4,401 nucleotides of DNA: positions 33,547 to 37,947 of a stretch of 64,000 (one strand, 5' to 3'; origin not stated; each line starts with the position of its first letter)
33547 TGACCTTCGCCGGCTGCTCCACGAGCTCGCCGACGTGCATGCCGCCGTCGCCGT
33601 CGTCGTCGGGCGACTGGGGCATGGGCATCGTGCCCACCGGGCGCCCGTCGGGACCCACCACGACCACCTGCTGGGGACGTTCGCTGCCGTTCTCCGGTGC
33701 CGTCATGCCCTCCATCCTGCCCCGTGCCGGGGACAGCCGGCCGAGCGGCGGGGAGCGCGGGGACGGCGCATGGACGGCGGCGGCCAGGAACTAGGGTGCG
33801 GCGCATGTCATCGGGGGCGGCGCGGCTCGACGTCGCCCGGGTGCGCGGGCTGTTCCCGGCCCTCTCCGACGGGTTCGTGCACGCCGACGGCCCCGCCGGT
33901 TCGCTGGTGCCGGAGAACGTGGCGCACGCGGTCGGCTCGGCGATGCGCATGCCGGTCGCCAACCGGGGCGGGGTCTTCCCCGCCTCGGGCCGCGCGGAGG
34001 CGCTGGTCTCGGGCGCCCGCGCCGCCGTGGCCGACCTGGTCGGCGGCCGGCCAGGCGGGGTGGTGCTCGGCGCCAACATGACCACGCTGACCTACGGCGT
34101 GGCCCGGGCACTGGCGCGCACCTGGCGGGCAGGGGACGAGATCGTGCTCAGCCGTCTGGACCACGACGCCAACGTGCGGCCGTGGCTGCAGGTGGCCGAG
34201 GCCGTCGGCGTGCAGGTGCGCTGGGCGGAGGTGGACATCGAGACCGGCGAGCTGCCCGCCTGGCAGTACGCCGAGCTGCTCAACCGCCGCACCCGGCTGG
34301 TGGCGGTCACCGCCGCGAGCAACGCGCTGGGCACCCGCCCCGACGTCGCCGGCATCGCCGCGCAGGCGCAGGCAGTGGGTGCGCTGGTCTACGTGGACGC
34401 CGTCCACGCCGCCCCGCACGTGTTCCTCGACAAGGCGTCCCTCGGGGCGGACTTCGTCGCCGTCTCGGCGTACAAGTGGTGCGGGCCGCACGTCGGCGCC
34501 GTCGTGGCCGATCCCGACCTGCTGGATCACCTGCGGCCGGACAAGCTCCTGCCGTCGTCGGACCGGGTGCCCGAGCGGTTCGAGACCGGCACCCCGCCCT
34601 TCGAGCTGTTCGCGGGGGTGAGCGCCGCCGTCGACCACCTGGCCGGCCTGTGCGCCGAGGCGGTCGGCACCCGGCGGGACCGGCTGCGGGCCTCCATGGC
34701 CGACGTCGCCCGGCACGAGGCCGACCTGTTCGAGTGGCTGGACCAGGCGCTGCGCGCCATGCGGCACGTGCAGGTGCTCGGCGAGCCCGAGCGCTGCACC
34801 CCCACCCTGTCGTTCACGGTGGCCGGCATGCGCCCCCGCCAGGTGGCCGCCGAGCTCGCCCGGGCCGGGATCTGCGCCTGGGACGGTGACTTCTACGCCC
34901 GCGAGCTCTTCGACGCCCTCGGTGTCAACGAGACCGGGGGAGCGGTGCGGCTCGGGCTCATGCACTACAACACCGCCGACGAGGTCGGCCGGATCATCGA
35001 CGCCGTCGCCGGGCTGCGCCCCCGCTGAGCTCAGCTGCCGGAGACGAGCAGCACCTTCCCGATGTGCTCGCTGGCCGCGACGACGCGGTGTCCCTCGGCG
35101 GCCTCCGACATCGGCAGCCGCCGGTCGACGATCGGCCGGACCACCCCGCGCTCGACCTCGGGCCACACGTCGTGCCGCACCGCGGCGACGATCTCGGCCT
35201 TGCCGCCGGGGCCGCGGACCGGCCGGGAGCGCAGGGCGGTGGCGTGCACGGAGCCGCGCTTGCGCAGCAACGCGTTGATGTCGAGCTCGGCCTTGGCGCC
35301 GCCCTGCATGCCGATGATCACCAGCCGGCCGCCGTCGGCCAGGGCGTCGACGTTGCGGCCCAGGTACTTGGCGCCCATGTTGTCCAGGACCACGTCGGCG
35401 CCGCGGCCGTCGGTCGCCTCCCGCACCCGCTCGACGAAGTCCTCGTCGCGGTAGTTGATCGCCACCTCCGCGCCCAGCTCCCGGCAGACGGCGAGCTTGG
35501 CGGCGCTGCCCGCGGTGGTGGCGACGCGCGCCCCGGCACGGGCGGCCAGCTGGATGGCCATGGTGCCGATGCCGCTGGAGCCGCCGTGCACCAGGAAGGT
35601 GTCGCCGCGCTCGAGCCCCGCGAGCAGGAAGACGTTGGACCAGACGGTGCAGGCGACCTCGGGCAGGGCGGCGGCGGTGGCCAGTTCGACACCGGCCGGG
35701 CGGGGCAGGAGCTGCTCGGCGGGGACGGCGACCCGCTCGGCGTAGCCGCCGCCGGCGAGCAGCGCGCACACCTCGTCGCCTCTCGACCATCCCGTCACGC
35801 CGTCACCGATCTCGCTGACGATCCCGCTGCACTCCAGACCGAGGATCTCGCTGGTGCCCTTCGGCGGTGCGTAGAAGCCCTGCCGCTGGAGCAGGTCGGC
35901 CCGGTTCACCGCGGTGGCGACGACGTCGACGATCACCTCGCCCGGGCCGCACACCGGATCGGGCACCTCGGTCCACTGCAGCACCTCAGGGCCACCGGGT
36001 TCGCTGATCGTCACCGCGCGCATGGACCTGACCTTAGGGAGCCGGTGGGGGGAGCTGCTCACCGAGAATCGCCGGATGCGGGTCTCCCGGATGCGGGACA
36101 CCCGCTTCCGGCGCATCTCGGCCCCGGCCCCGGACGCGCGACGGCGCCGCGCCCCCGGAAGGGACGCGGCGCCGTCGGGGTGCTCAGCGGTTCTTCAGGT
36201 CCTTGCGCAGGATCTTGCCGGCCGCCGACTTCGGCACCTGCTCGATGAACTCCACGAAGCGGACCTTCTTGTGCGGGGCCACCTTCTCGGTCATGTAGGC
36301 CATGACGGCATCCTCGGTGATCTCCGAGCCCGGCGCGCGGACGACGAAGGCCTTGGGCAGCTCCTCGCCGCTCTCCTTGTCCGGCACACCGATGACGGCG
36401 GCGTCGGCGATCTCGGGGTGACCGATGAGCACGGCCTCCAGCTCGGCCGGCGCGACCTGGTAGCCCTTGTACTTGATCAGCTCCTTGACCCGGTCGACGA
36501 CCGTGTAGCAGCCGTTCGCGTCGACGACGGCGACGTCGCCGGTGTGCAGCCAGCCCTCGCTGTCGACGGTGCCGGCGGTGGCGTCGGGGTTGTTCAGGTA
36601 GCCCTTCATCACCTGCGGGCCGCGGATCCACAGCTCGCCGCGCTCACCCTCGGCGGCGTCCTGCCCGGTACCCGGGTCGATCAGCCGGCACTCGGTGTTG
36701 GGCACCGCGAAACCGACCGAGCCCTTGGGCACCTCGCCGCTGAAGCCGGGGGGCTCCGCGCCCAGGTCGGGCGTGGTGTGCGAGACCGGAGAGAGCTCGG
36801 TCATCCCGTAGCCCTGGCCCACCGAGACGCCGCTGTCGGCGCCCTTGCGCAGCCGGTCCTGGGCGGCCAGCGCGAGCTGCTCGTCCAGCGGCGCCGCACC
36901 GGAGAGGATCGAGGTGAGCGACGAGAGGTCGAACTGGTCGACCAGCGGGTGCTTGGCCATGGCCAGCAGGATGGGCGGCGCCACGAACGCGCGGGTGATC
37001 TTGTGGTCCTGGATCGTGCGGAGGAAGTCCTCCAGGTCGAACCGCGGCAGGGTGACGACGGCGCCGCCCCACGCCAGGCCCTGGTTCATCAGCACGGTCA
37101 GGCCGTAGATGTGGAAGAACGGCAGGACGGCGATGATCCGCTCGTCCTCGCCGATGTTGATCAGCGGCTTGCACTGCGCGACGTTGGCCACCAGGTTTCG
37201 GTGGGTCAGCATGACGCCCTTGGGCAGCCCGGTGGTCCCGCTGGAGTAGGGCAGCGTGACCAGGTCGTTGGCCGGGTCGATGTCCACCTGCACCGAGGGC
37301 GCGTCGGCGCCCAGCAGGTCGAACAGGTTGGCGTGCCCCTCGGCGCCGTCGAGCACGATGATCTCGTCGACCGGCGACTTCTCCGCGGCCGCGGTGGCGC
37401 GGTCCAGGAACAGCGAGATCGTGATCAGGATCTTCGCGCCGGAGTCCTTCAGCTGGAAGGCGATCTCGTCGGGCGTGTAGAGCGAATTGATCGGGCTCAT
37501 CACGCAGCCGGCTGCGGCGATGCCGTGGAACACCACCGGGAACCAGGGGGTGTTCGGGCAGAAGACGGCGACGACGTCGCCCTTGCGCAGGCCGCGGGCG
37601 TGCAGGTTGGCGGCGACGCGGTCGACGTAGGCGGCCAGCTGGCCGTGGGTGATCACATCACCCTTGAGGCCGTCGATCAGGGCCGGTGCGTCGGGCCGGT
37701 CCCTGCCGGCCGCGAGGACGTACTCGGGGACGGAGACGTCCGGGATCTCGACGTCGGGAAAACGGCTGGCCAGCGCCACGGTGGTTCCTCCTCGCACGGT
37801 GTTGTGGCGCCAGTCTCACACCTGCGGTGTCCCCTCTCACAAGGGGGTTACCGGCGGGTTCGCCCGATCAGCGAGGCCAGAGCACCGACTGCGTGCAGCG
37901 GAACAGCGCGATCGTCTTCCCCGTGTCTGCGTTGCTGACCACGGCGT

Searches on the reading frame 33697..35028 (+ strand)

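Call 38: search_protein_families(library=pfam, proteins=[window:33697-35028:+], max_evalue=0.001)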
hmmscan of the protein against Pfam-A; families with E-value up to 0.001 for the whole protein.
window:33697-35028:+ (443 aa): 2 families
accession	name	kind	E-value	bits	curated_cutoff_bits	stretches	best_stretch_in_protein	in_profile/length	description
PF00266.25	Aminotran_5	-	4.9e-54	184.1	21.5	1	63-432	3-370/371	Aminotransferase class-V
PF01053.26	Cys_Met_Meta_PP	-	2.4e-10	40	27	1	136-267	81-205/381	Cys/Met metabolism PLP-dependent enzyme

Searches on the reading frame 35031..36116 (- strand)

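Call 38: search_protein_families(library=pfam, proteins=[window:35031-36116:-], max_evalue=0.001)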
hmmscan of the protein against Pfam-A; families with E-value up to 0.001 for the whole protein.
window:35031-36116:- (361 aa): 3 families
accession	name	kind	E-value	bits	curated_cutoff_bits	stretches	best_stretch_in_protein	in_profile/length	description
PF00107.32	ADH_zinc_N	-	6.9e-30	104.1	31.8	1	182-297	1-116/129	Zinc-binding dehydrogenase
PF13602.12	ADH_zinc_N_2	-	4.8e-21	76.5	27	1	214-357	1-134/134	Zinc-binding dehydrogenase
PF08240.17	ADH_N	-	3.3e-16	59.9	23.5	1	57-140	1-103/104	Alcohol dehydrogenase GroES-like domain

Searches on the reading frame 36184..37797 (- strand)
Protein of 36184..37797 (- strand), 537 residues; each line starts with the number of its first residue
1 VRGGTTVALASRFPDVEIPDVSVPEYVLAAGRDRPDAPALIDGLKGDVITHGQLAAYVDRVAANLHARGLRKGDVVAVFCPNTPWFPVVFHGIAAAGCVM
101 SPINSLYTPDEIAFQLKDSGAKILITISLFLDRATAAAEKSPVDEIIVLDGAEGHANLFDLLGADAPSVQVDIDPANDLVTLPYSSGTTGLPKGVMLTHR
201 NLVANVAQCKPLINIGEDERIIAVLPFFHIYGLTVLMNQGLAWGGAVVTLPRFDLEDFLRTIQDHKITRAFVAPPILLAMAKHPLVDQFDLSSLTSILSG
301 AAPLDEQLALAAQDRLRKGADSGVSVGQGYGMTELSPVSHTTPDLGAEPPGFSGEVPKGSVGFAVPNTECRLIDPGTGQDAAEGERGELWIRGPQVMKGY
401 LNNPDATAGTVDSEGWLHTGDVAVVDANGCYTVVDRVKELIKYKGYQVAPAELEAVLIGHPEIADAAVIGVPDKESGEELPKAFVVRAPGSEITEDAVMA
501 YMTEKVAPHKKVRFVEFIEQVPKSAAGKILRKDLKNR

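Call 38: search_protein_families(library=pfam, proteins=[window:36184-37797:-], max_evalue=0.001)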
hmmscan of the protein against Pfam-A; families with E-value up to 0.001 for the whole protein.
window:36184-37797:- (537 aa): 2 families
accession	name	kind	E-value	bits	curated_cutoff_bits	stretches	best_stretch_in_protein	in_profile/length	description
PF00501.34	AMP-binding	-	2.2e-96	323.4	29.9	1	32-401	6-384/384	AMP-binding enzyme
PF13193.12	AMP-binding_C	-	5.4e-19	69.3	24.5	1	452-528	1-76/76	AMP-binding enzyme C-terminal domain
